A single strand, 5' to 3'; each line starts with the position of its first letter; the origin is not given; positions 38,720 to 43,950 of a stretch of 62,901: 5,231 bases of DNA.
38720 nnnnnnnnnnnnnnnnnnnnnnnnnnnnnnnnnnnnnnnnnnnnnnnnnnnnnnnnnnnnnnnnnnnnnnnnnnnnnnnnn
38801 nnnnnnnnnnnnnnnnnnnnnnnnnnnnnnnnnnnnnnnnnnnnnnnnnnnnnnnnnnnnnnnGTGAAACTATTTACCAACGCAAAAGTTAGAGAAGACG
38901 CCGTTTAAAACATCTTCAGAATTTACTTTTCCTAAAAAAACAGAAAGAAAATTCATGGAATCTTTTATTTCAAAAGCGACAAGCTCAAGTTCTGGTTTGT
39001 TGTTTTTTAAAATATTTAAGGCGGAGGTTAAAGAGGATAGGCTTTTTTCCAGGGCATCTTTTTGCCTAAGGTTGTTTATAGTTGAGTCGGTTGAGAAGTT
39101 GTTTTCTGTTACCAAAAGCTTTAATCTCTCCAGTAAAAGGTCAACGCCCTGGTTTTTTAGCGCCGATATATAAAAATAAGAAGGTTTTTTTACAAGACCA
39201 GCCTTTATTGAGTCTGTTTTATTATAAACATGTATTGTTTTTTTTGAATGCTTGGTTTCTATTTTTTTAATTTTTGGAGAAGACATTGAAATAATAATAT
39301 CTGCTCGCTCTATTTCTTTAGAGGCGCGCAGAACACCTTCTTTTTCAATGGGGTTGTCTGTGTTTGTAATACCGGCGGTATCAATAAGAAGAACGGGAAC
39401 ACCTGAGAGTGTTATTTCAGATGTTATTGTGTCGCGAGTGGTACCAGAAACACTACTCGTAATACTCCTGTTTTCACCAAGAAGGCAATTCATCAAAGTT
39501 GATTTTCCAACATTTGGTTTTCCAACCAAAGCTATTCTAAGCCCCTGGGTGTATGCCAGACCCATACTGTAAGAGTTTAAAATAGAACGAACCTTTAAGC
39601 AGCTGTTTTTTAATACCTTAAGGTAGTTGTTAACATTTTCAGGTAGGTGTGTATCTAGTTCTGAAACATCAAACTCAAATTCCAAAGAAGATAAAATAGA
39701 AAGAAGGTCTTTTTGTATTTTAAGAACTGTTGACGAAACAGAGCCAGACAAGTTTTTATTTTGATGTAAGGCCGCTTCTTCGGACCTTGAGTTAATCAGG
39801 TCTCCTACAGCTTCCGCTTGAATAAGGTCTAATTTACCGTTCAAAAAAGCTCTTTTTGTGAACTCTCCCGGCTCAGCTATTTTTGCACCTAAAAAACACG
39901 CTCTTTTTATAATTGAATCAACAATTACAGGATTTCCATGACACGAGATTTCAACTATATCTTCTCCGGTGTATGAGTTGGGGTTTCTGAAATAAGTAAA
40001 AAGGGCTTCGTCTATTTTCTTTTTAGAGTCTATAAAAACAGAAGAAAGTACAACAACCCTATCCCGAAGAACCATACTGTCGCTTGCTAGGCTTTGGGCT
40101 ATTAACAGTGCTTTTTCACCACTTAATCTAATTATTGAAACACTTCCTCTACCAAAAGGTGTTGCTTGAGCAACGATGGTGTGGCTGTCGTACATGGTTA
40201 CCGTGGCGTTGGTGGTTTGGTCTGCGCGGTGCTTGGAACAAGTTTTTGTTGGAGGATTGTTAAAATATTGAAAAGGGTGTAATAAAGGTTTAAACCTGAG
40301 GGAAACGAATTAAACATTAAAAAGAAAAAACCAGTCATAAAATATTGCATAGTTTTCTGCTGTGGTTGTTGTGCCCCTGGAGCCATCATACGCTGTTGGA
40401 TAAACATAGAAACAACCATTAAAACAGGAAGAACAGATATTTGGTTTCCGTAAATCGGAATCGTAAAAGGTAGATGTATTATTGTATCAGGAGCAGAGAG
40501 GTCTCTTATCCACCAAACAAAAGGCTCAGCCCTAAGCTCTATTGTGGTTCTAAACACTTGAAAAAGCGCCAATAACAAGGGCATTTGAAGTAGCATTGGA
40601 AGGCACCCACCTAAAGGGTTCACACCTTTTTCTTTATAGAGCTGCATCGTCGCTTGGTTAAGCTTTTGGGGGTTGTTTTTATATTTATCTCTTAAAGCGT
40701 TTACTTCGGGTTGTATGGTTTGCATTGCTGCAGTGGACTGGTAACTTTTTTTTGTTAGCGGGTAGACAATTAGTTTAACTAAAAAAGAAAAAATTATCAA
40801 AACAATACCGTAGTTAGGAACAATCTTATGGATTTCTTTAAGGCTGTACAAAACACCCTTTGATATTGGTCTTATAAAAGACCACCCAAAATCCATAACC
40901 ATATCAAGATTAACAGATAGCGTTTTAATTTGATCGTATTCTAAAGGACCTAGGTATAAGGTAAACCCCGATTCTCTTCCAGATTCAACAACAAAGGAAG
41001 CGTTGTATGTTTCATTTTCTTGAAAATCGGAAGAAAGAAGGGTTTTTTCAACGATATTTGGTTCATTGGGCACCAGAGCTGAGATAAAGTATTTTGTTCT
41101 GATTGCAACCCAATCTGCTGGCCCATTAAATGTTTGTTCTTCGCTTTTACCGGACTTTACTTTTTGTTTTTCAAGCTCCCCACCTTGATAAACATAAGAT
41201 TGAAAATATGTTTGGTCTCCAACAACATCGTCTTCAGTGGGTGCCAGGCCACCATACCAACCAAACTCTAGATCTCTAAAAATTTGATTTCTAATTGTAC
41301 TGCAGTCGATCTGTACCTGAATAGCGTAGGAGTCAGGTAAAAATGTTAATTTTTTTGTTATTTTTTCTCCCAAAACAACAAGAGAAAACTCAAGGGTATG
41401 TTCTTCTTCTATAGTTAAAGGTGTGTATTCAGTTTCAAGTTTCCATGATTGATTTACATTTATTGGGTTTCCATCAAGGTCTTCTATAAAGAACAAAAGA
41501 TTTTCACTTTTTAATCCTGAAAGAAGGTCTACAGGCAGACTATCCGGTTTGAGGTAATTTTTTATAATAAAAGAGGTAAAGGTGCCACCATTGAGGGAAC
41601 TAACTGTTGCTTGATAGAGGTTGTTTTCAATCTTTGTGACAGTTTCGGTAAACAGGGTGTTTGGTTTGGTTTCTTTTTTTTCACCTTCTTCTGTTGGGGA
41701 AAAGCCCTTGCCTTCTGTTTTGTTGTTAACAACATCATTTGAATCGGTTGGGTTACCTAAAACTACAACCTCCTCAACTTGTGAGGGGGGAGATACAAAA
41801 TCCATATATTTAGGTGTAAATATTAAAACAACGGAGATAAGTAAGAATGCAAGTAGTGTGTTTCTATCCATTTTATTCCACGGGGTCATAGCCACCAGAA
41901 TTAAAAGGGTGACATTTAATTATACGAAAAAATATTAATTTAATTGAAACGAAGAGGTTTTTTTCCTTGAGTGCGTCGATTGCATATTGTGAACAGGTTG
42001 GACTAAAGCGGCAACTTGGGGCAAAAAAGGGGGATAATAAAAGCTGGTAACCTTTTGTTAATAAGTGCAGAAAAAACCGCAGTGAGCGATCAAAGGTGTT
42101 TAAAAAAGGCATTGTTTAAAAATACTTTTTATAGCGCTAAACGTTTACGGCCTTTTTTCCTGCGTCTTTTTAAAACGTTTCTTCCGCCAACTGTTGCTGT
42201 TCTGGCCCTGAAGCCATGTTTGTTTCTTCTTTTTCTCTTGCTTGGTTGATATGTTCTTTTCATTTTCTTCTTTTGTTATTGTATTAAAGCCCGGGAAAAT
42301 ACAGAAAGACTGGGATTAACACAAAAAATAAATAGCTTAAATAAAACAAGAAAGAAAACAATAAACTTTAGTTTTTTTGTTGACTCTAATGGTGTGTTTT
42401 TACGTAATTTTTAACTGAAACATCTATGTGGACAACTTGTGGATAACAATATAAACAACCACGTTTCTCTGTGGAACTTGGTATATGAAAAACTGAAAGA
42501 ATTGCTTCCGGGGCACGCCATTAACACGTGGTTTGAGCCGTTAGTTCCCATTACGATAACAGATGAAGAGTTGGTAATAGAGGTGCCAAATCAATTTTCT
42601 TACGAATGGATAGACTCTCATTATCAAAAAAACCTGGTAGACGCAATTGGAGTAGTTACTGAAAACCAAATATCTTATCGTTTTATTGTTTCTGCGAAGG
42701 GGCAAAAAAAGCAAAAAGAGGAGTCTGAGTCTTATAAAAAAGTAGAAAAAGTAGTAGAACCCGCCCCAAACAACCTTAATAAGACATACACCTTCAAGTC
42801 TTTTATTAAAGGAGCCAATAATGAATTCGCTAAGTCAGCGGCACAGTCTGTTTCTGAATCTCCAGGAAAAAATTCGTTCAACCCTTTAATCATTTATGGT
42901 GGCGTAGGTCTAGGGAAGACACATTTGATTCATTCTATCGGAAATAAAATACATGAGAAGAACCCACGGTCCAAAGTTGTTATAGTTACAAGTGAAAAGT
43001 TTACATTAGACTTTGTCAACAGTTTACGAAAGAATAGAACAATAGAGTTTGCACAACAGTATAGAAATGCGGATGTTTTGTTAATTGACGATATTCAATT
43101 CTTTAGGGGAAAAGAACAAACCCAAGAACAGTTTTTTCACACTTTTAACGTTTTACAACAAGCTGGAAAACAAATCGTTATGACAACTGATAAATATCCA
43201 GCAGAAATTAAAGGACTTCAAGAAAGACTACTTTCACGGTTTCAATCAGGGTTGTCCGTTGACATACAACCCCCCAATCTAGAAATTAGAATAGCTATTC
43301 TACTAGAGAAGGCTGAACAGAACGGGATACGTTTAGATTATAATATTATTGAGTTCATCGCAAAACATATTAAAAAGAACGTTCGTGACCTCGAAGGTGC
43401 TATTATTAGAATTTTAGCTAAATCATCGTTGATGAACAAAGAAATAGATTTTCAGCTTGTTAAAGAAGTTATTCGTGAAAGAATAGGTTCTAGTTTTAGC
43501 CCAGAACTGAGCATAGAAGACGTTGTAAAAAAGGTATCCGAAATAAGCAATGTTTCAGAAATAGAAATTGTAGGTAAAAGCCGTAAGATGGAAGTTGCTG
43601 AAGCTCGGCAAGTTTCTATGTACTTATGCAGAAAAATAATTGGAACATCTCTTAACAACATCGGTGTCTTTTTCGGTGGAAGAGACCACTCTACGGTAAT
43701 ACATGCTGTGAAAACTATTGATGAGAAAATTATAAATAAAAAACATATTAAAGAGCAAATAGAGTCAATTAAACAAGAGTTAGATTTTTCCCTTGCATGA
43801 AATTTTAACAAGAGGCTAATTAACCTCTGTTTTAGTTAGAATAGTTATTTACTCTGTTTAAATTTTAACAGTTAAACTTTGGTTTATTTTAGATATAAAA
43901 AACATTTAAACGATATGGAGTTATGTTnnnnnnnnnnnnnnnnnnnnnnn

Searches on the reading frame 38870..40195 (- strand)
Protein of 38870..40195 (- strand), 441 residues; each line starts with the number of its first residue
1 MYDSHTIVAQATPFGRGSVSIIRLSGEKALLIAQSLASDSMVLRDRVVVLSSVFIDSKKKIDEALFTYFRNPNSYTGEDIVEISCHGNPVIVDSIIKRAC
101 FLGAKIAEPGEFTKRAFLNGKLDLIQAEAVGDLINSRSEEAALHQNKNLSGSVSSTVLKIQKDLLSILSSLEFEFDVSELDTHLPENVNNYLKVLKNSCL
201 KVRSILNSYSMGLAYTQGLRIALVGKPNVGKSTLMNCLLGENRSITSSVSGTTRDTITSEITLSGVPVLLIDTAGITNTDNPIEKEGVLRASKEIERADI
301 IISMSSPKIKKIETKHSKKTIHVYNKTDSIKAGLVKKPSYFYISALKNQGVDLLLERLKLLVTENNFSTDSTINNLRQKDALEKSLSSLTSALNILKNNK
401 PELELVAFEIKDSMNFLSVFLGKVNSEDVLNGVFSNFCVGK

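Call 76: search_protein_families(library=pfam, proteins=[window:38870-40195:-], max_evalue=0.00001)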
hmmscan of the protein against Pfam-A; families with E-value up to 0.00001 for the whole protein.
window:38870-40195:- (441 aa): 4 families
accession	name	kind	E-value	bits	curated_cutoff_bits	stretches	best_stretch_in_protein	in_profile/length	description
PF10396.14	TrmE_N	-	3.6e-38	130.8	29.8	1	6-121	1-117/117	GTP-binding protein TrmE N-terminus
PF12631.12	MnmE_helical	-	7.5e-36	124.7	40.1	1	124-438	1-211/211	MnmE helical domain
PF01926.29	MMR_HSR1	-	3.7e-23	82.2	21.9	1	220-314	1-94/113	50S ribosome-binding GTPase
PF02421.24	FeoB_N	-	5.8e-09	36.1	27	1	220-303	2-84/156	Ferrous iron transport protein B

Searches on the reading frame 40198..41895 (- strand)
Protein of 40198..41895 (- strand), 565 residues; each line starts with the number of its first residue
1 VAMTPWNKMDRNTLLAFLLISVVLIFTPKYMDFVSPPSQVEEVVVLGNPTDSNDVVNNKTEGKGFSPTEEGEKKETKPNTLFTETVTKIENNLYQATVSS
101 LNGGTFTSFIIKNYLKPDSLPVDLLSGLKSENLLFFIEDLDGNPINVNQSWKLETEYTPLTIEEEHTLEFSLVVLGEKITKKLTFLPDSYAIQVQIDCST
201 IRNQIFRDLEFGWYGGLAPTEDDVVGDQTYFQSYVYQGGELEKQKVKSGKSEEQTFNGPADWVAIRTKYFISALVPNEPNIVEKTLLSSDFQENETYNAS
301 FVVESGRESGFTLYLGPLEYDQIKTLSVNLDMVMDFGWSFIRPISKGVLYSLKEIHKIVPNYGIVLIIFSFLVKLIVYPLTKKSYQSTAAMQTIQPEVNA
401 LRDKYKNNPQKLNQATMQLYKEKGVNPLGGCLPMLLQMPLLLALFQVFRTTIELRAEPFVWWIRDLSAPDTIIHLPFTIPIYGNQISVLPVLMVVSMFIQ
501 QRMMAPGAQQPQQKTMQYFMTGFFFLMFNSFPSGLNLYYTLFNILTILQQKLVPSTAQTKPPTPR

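Call 76: search_protein_families(library=pfam, proteins=[window:40198-41895:-], max_evalue=0.00001)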
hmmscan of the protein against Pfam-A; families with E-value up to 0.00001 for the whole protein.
window:40198-41895:- (565 aa): 2 families
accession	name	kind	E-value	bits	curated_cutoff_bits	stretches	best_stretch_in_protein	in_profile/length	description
PF02096.25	60KD_IMP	-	4.9e-58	196.1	35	1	362-553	1-161/163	60Kd inner membrane protein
PF14849.12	YidC_periplas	-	1.2e-26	94.7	24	1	88-339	3-273/283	YidC periplasmic domain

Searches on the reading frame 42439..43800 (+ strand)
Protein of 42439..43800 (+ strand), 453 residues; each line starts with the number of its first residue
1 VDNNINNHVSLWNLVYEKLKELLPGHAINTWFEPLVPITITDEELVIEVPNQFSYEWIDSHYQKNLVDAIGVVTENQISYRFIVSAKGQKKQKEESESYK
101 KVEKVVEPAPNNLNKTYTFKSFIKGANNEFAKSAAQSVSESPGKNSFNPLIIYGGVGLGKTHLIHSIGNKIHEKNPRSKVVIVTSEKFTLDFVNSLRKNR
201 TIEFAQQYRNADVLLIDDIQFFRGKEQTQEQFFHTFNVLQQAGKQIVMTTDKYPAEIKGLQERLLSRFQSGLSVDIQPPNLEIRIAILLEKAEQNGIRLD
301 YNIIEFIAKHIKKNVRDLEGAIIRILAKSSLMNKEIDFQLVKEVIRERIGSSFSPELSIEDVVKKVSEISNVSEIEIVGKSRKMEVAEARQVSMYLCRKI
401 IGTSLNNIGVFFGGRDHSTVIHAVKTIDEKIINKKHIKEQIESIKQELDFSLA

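Call 76: search_protein_families(library=pfam, proteins=[window:42439-43800:+], max_evalue=0.00001)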
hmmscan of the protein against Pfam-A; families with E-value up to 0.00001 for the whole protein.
window:42439-43800:+ (453 aa): 4 families
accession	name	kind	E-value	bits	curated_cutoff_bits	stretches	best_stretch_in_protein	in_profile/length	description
PF00308.24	Bac_DnaA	-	6.9e-66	221.8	23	1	113-275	1-162/162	Bacterial DnaA ATPAse domain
PF08299.17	Bac_DnaA_C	-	4e-25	88.1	31.5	1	359-427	1-69/69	Bacterial dnaA protein helix-turn-helix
PF11638.13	DnaA_N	-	4.7e-16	58.7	24.6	1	10-67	2-60/65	DnaA N-terminal domain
PF00004.35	AAA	-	1e-06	29.7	21.2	1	151-271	2-126/131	ATPase family associated with various cellular activities (AAA)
